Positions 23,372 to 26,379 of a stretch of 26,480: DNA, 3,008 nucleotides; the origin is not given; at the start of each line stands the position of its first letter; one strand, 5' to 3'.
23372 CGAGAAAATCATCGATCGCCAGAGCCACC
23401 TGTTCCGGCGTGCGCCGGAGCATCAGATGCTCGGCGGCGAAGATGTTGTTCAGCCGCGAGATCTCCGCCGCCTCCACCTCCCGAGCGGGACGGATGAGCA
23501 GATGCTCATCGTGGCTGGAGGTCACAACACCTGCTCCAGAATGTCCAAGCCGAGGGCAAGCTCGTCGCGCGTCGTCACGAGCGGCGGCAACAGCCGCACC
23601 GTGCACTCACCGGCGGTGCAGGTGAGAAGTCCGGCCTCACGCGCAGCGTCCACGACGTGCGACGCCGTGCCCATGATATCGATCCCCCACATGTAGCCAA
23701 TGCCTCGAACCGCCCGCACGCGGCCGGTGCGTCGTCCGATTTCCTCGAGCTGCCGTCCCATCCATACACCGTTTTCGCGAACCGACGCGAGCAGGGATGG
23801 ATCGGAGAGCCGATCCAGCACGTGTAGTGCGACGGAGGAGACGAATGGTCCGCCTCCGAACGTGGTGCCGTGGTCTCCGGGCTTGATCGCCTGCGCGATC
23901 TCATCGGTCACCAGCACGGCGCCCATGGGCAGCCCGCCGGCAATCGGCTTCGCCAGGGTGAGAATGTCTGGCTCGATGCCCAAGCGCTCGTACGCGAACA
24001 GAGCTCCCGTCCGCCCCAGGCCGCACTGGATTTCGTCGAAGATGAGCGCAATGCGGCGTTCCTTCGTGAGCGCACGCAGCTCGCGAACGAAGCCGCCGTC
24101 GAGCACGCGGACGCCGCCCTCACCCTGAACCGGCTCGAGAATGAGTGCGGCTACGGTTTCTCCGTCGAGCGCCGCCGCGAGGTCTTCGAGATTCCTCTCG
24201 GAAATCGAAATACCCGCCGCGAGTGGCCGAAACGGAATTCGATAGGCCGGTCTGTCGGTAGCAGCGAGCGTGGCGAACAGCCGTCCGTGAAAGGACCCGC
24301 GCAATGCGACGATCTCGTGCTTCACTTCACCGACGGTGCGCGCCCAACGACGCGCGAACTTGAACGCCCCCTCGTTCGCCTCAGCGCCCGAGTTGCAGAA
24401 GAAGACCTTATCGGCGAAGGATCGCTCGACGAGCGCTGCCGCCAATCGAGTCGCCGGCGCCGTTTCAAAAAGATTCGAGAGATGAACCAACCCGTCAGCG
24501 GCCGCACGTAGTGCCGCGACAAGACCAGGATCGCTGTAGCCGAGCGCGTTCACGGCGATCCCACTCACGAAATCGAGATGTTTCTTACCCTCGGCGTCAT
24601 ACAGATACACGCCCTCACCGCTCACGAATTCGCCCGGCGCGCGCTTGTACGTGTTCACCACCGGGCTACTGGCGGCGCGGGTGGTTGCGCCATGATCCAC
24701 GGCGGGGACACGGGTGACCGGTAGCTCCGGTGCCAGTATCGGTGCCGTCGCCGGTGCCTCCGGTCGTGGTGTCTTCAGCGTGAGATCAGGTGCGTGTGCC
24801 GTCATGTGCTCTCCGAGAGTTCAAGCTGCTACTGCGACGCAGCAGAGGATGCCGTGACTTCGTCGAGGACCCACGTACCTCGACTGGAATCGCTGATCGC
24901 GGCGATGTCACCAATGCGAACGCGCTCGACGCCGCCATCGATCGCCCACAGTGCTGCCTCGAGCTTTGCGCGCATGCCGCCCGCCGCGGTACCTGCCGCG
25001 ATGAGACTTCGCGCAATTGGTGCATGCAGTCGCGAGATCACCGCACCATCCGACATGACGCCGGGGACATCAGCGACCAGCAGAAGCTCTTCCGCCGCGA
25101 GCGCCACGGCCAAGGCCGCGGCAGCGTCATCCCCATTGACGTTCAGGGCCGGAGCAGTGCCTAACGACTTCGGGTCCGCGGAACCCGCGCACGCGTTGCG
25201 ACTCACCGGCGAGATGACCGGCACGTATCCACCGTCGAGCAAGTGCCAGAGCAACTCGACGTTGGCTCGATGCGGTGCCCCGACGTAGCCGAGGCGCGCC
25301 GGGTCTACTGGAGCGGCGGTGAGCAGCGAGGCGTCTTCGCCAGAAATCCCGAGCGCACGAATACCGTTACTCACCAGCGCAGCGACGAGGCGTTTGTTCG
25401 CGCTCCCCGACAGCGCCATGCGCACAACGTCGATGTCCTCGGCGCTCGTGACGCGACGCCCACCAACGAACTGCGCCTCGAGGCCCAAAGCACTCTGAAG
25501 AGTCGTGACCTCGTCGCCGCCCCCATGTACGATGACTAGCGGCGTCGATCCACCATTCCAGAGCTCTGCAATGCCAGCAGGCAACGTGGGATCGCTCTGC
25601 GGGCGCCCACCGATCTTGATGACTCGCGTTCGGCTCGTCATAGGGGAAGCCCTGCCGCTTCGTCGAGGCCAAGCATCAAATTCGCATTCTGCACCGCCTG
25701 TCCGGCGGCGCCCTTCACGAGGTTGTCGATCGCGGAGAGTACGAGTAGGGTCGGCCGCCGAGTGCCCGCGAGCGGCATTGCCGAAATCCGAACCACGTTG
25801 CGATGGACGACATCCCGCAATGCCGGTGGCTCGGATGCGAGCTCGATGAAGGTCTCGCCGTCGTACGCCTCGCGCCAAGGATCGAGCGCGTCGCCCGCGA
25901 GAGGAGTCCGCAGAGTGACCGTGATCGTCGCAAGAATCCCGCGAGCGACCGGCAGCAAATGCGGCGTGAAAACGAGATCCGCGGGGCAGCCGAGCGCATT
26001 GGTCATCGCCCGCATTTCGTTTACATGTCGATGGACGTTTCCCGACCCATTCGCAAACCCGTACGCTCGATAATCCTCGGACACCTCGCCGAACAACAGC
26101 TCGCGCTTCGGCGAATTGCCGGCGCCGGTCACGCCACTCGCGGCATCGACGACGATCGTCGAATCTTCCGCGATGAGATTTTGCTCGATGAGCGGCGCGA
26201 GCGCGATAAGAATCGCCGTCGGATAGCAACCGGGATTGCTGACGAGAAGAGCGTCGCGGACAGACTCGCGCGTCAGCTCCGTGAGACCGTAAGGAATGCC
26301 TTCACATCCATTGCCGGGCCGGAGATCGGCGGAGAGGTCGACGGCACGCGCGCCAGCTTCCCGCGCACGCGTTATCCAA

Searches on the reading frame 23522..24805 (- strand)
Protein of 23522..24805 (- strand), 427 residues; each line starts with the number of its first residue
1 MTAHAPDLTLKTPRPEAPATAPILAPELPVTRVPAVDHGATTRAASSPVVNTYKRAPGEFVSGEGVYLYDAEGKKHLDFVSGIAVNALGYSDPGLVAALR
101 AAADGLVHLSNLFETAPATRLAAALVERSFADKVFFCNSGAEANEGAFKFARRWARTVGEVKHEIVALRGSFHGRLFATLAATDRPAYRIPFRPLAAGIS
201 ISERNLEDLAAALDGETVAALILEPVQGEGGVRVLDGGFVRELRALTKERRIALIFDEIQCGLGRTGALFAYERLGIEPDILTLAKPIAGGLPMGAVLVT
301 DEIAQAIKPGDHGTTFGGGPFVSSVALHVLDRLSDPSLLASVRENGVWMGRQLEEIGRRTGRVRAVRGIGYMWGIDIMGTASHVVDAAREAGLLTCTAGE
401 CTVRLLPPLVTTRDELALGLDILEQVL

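Call 37: search_protein_families(library=pfam, proteins=[window:23522-24805:-], max_evalue=0.001)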
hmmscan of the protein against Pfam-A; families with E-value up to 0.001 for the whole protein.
window:23522-24805:- (427 aa): 1 family
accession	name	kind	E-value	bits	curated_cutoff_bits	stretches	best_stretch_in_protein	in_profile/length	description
PF00202.27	Aminotran_3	-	3.5e-108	362.3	30.5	1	62-427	15-403/403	Aminotransferase class-III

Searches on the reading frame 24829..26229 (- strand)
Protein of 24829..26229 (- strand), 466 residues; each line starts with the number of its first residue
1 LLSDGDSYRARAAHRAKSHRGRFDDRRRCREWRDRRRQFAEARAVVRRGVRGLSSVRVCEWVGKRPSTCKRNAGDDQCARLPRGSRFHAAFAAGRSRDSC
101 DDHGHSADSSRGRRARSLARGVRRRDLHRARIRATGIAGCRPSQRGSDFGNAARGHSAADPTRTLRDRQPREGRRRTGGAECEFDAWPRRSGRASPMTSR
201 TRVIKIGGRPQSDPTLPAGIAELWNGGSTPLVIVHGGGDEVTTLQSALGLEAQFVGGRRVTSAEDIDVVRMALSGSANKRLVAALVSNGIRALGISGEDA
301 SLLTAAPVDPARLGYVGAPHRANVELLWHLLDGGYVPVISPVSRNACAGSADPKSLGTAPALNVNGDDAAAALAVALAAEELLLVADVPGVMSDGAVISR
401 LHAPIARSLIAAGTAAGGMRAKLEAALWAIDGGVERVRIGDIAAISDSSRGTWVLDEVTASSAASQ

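Call 37: search_protein_families(library=pfam, proteins=[window:24829-26229:-], max_evalue=0.001)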
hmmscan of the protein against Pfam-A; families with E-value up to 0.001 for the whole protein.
window:24829-26229:- (466 aa): 1 family
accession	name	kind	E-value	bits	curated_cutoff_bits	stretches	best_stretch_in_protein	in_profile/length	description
PF00696.33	AA_kinase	-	2.4e-36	126.1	24.9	1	201-440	2-233/234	Amino acid kinase family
